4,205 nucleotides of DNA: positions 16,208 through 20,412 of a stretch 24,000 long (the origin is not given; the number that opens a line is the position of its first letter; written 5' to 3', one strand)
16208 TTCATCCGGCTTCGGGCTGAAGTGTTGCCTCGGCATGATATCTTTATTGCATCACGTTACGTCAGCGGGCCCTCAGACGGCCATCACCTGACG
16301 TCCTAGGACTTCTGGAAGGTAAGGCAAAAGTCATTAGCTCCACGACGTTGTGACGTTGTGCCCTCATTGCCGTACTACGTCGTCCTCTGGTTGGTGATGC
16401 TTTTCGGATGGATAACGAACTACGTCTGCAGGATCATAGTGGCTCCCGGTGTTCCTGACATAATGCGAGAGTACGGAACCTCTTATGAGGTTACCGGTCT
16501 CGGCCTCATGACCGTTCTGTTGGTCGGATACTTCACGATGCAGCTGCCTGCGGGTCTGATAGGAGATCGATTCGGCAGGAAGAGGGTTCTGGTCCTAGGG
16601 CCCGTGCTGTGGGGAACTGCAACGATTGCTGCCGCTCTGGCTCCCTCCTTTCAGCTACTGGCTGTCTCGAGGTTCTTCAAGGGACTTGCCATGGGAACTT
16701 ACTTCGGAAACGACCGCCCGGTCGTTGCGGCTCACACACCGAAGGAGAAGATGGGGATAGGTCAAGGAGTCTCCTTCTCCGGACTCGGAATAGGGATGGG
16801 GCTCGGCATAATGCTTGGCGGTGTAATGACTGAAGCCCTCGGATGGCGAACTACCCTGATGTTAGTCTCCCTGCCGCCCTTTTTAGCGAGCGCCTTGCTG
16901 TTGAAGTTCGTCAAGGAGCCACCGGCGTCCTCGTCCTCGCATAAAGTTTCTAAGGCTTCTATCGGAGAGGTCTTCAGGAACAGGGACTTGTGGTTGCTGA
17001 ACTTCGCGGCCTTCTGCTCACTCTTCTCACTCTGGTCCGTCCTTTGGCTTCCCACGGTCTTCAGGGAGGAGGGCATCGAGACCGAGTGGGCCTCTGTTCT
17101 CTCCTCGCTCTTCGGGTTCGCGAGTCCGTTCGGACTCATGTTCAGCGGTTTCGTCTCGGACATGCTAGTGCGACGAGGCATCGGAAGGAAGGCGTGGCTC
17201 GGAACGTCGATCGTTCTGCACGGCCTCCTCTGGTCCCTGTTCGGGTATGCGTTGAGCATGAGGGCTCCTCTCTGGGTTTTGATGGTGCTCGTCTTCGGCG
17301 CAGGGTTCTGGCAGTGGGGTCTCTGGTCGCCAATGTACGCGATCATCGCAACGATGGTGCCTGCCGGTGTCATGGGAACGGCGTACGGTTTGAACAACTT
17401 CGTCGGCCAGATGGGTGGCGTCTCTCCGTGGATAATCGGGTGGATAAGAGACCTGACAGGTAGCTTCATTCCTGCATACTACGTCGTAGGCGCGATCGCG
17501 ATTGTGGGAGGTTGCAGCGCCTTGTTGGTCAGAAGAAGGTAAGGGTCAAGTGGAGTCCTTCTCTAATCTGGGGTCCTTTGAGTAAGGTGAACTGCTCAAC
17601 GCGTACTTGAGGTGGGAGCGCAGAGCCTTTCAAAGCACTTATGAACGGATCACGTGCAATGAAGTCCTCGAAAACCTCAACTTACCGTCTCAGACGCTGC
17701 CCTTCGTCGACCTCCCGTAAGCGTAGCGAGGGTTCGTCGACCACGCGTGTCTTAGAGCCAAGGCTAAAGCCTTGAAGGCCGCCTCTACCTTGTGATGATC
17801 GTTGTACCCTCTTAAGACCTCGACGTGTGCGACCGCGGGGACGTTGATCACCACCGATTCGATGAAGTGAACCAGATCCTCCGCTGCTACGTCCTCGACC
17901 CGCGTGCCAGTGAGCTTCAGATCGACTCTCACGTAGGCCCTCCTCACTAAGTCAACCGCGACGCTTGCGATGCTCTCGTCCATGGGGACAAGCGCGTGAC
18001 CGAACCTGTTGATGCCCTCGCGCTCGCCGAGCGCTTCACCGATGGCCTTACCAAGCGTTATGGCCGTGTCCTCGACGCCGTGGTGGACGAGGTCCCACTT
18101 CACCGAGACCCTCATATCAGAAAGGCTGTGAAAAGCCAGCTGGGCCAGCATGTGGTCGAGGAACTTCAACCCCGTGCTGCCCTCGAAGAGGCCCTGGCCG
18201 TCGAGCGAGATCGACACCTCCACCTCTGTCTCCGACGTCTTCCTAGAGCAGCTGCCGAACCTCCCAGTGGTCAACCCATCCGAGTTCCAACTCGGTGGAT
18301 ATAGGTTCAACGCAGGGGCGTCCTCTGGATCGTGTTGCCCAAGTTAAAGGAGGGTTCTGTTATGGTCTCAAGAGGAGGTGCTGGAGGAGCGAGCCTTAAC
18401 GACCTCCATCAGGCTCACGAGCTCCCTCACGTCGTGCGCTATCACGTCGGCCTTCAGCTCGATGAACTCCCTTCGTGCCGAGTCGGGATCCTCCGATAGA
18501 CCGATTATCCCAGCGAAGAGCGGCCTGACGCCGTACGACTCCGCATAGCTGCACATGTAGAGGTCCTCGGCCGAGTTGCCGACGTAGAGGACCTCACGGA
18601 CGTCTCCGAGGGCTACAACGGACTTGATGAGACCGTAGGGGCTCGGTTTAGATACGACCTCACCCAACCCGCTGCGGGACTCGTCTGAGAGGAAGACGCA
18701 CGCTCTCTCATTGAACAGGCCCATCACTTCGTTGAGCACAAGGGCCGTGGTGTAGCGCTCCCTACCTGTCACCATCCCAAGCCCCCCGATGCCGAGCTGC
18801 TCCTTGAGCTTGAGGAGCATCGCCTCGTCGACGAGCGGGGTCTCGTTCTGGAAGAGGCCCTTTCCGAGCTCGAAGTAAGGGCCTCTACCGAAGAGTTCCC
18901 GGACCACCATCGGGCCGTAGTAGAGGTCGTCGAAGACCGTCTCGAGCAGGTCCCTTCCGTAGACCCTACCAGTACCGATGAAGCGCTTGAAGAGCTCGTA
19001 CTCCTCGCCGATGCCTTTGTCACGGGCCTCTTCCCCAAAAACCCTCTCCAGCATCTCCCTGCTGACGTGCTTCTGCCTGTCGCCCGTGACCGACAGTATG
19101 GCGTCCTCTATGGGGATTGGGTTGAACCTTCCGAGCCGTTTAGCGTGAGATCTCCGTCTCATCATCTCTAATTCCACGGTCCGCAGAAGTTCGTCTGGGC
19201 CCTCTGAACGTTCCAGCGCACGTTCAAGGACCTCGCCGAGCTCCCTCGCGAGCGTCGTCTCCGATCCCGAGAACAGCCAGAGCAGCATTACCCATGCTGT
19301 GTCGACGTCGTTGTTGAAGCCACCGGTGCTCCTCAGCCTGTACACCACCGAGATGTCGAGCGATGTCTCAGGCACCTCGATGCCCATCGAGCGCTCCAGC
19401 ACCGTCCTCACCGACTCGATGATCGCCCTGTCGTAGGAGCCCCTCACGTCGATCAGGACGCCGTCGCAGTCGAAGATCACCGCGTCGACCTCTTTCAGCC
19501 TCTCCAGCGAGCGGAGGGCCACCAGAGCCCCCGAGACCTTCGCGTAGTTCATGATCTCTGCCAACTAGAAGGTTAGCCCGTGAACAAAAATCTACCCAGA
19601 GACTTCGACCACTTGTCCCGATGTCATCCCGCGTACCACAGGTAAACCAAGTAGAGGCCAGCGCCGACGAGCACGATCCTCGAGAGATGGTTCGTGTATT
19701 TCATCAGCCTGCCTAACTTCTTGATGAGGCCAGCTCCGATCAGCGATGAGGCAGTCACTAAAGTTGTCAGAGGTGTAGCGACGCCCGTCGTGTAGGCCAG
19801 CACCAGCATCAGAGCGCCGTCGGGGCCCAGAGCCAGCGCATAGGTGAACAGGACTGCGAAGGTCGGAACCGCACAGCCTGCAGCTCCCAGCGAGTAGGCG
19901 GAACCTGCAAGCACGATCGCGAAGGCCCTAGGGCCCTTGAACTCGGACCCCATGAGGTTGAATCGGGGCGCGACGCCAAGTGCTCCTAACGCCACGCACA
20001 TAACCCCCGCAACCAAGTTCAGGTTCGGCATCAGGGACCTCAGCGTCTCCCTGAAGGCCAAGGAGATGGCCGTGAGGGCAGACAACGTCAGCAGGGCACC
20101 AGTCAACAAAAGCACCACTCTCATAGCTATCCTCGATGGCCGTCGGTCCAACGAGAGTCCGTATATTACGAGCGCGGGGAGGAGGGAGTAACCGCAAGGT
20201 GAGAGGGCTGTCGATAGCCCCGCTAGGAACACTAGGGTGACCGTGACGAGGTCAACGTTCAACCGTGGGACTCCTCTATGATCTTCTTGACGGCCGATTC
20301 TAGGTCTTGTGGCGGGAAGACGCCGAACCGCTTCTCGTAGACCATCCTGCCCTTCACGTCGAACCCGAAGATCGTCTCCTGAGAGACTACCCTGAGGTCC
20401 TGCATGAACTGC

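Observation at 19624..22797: Compact four-gene extracytoplasmic copper module: oxidase, cupredoxin, NosL-thioredoxin fusion and CcdA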

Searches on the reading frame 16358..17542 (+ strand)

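Call 3: search_protein_families(library=pfam, proteins=[window:16358-17542:+], max_evalue=0.01)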
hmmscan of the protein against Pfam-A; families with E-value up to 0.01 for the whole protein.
window:16358-17542:+ (394 aa): 2 families
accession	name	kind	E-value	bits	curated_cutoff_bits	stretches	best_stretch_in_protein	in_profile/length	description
PF07690.21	MFS_1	-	1.8e-48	165.7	33.4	2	15-355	2-344/347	Major Facilitator Superfamily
PF06779.20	MFS_4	-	5.7e-06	26.3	26.3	1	24-385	8-360/364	Uncharacterised MFS-type transporter YbfB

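Call 4: search_protein_families(library=ncbifam, proteins=[window:16358-17542:+], max_evalue=0.01)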
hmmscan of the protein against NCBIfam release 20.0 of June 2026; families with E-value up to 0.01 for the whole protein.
window:16358-17542:+ (394 aa): 51 families (the best 25 are shown)
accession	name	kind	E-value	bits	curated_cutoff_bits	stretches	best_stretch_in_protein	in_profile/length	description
TIGR00893.1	2A0114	subfamily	2.7e-36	125.4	395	1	18-390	3-397/399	D-galactonate transporter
TIGR00895.1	2A0115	subfamily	2.1e-24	86.2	418.55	2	31-190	39-197/398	aromatic acid/H+ symport family MFS transporter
NF008586.0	PRK11551.1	equivalog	9e-22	77.6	410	1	52-363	57-367/406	3-(3-hydroxy-phenyl)propionate transporter MhpT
TIGR00881.1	2A0104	subfamily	9.2e-22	77.6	407.75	1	16-368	2-374/379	phosphoglycerate transporter protein PgtP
TIGR00880.1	2_A_01_02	superfamily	3.1e-18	66.2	131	1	53-187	2-140/141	multidrug resistance protein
NF033135.1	cmx_cmrA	equivalog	5e-16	58.7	400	1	67-368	60-353/374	Cmx/CmrA family chloramphenicol efflux MFS transporter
TIGR00891.1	2A0112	subfamily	9.2e-16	57.9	552.9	1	14-193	17-196/405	sialate:H+ symport family MFS transporter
NF053517.1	HbztTptrPcaK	equivalog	1.4e-15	57.2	770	1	32-187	42-196/437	4-hydroxybenzoate transporter PcaK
NF002921.0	PRK03545.1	equivalog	1.1e-14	54.2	401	1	33-268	37-270/396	sugar transporter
TIGR00900.1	2A0121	subfamily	5e-14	52.4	319.6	1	51-349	40-344/364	H+ Antiporter protein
TIGR00883.1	2A0106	subfamily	3.8e-13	49.3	443.45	1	66-378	56-394/400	metabolite/H+ symporter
NF003024.0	PRK03893.1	subfamily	7.2e-13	48.2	604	1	31-183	43-193/497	sialate:H+ symport family MFS transporter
TIGR00710.1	efflux_Bcr_CflA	subfamily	4e-12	46.3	200.9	1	9-355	7-335/385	Bcr/CflA family efflux MFS transporter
NF049980.1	SfMCT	equivalog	5.7e-12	45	320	1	36-379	29-377/378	L-lactate MFS transporter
NF008654.0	PRK11652.1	equivalog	7.5e-12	44.8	479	1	23-210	23-210/397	multidrug efflux MFS transporter EmrD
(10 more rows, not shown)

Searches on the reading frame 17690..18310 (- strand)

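Call 3: search_protein_families(library=pfam, proteins=[window:17690-18310:-], max_evalue=0.01)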
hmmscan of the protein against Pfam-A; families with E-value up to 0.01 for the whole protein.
window:17690-18310:- (206 aa): 1 family
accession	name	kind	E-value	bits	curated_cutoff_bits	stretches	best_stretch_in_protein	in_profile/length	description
PF00475.24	IGPD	-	5e-50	169.8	27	1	46-186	1-144/144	Imidazoleglycerol-phosphate dehydratase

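Call 4: search_protein_families(library=ncbifam, proteins=[window:17690-18310:-], max_evalue=0.01)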
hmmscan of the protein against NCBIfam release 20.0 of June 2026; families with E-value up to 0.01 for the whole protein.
window:17690-18310:- (206 aa): 13 families
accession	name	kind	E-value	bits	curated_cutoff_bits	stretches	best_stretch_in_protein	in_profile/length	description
NF002111.0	PRK00951.2-1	equivalog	7.9e-60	201.8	231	1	17-205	4-193/194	imidazoleglycerol-phosphate dehydratase HisB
NF002116.0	PRK00951.2-6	equivalog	6.1e-57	192.7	269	1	16-205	3-196/197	imidazoleglycerol-phosphate dehydratase HisB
NF002109.0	PRK00951.1-5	equivalog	4.3e-54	183.3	278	1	17-205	3-195/196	imidazoleglycerol-phosphate dehydratase HisB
NF002114.0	PRK00951.2-4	equivalog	1.3e-52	178.2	189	1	21-205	4-189/190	imidazoleglycerol-phosphate dehydratase HisB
NF002110.2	PRK00951.1-6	equivalog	9.3e-51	172.4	266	1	17-205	1-198/199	imidazoleglycerol-phosphate dehydratase HisB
NF003937.0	PRK05446.1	equivalog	1.4e-49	169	443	1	15-204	165-353/355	bifunctional histidinol-phosphatase/imidazoleglycerol-phosphate dehydratase HisB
NF002108.0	PRK00951.1-3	equivalog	2.1e-49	168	328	1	15-197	8-193/205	imidazoleglycerol-phosphate dehydratase HisB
NF002112.0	PRK00951.2-2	equivalog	2.1e-48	164.7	315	1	21-205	6-193/194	imidazoleglycerol-phosphate dehydratase HisB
NF002107.0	PRK00951.1-2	equivalog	2.2e-48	164.5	267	1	21-205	6-193/194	imidazoleglycerol-phosphate dehydratase HisB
NF002106.0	PRK00951.1-1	equivalog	3e-47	160.8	283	1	17-205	4-196/197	imidazoleglycerol-phosphate dehydratase HisB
NF010121.0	PRK13598.1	equivalog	9.4e-46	156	295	1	19-205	5-192/193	imidazoleglycerol-phosphate dehydratase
NF002115.0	PRK00951.2-5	equivalog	1e-45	155.9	289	1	19-205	5-194/195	imidazoleglycerol-phosphate dehydratase HisB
NF002113.0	PRK00951.2-3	equivalog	2.3e-41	141.8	288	1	21-205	6-189/190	imidazoleglycerol-phosphate dehydratase HisB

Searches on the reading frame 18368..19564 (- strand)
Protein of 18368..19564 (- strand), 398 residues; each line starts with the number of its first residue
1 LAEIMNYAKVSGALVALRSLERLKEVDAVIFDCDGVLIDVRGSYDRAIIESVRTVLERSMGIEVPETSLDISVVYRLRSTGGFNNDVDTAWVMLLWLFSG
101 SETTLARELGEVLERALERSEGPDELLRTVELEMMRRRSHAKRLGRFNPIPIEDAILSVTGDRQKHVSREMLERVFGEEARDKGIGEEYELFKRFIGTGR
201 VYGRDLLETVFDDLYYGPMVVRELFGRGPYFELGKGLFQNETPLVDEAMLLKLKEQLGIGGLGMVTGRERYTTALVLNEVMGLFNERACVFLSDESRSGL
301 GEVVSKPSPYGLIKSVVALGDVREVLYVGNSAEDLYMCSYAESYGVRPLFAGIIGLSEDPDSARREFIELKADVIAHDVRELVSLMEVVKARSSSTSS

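Call 3: search_protein_families(library=pfam, proteins=[window:18368-19564:-], max_evalue=0.01)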
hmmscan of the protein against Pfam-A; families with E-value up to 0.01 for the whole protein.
window:18368-19564:- (398 aa): 1 family
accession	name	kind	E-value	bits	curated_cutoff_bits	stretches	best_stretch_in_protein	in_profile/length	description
PF00702.32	Hydrolase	-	3.3e-12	47.6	26.4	1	26-339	1-188/191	haloacid dehalogenase-like hydrolase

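Call 4: search_protein_families(library=ncbifam, proteins=[window:18368-19564:-], max_evalue=0.01)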
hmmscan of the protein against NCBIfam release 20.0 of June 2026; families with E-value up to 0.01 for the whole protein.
window:18368-19564:- (398 aa): 2 families
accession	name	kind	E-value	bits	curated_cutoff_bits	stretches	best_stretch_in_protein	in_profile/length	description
TIGR01548.1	HAD-SF-IA-hyp1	hypoth_equivalog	1e-16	61.1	140.2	1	27-336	1-192/197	TIGR01548 family HAD-type hydrolase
NF008087.0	PRK10826.1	equivalog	0.0012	18.5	191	1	24-54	5-35/222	hexitol phosphatase HxpB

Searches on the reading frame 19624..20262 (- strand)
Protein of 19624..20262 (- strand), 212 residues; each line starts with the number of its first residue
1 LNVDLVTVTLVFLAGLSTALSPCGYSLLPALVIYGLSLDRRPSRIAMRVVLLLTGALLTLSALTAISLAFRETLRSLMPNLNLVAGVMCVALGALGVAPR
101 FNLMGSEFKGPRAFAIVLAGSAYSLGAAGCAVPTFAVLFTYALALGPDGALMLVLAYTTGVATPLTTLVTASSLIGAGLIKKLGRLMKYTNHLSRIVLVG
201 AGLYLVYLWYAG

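Call 3: search_protein_families(library=pfam, proteins=[window:19624-20262:-], max_evalue=0.01)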
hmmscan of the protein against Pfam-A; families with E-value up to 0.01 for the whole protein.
window:19624-20262:- (212 aa): 0 families

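Call 4: search_protein_families(library=ncbifam, proteins=[window:19624-20262:-], max_evalue=0.01)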
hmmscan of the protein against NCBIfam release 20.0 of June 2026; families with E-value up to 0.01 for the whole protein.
window:19624-20262:- (212 aa): 0 families

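Call 5: search_protein_families(library=pfam, proteins=[window:19624-20262:-], max_evalue=10)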
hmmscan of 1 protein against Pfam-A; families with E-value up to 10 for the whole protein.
window:19624-20262:- (212 aa): 1 family
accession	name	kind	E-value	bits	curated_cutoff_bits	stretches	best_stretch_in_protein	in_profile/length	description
PF23532.1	Microp_apicomplexa_18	-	4.3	8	27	1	46-103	15-72/98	Apicomplexa microprotein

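Call 14: find_homologous_proteins(query=window:19624-20262:-, max_evalue=0.001)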
Query window:19624-20262:- (212 aa): 15 proteins with E <= 0.001 among 7628 candidates.
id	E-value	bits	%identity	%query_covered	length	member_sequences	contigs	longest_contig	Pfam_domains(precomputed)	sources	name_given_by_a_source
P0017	3.4e-122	424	100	100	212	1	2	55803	-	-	-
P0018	6.7e-83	296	73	98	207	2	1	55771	-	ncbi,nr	ncbi:MAG: hypothetical protein NZ957_06000 [Thaumarchaeota archaeon]|nr:hypothetical protein [Candid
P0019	1.0e-79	285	70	100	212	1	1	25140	-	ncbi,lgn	ncbi:MAG: cytochrome c biogenesis protein CcdA [Candidatus Caldarchaeales archaeon]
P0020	2.0e-76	274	68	100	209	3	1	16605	-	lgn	-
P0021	1.8e-36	144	45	99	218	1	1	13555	-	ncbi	-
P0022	2.1e-36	144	45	98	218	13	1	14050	-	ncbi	-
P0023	8.6e-36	142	44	99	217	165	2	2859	-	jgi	jgi:cytochrome c biogenesis protein CcdA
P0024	7.4e-35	139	43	99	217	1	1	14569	-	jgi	jgi:cytochrome c biogenesis protein CcdA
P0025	3.7e-31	127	40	98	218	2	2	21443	-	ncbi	-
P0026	1.9e-11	62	31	99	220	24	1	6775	PF02683.23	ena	-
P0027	2.0e-9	56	30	98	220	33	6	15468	PF02683.23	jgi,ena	jgi:cytochrome c biogenesis protein CcdA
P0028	4.6e-9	55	31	98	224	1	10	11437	PF02683.23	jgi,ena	-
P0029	5.9e-8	51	30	93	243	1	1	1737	-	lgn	-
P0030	2.2e-7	49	31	92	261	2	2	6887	-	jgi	jgi:cytochrome c-type biogenesis protein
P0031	1.2e-5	43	26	95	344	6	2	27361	-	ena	-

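Call 18: search_solved_structures(query=A1, max_evalue=1, show_alignments=2)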
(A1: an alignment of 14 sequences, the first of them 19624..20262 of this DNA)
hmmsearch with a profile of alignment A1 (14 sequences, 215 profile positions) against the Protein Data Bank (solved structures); distinct sequences matched with E-value up to 1: 1.
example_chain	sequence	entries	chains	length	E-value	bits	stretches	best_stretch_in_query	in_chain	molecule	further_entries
5vkv_A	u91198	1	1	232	1.6e-19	73.6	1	6-206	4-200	Cytochrome c-type biogenesis protein CcdA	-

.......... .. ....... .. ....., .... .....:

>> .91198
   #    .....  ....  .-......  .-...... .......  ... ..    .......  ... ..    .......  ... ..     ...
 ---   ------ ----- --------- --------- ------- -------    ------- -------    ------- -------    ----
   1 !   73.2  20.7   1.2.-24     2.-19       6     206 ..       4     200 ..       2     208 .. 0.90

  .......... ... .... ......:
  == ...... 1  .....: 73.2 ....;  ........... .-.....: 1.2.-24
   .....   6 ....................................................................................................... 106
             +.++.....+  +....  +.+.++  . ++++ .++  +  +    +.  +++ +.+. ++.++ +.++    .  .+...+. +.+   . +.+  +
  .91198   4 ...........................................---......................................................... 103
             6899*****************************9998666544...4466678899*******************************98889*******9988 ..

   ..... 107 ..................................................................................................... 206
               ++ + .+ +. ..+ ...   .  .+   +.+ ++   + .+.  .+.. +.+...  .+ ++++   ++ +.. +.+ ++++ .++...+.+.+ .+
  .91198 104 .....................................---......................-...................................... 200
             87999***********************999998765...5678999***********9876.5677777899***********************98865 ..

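Call 62: find_encoding_contigs(protein=P0026, flank=4000, max_places=3)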
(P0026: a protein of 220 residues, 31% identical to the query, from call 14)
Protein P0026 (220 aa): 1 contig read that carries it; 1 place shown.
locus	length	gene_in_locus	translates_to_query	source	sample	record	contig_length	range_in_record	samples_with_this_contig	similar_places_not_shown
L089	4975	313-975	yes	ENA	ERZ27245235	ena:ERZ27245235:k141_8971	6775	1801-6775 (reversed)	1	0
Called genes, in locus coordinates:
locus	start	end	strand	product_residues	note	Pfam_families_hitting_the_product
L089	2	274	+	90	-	?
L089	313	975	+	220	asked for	PF02683:DsbD_TM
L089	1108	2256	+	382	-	PF13484:Fer4_16 (faint), PF14697:Fer4_21 (faint), PF12838:Fer4_7 (weak), PF00037:Fer4, PF12797:Fer4_2 (weak), PF12837:Fer4_6 (weak), PF13237:Fer4_10 (weak), PF12838:Fer4_7 (weak), +2 more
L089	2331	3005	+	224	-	PF01578:Cytochrom_C_asm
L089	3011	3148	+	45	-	-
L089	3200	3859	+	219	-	PF00005:ABC_tran, PF13304:AAA_21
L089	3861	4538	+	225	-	PF03379:CcmB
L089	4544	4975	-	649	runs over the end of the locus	PF01578:Cytochrom_C_asm, PF16327:CcmF_C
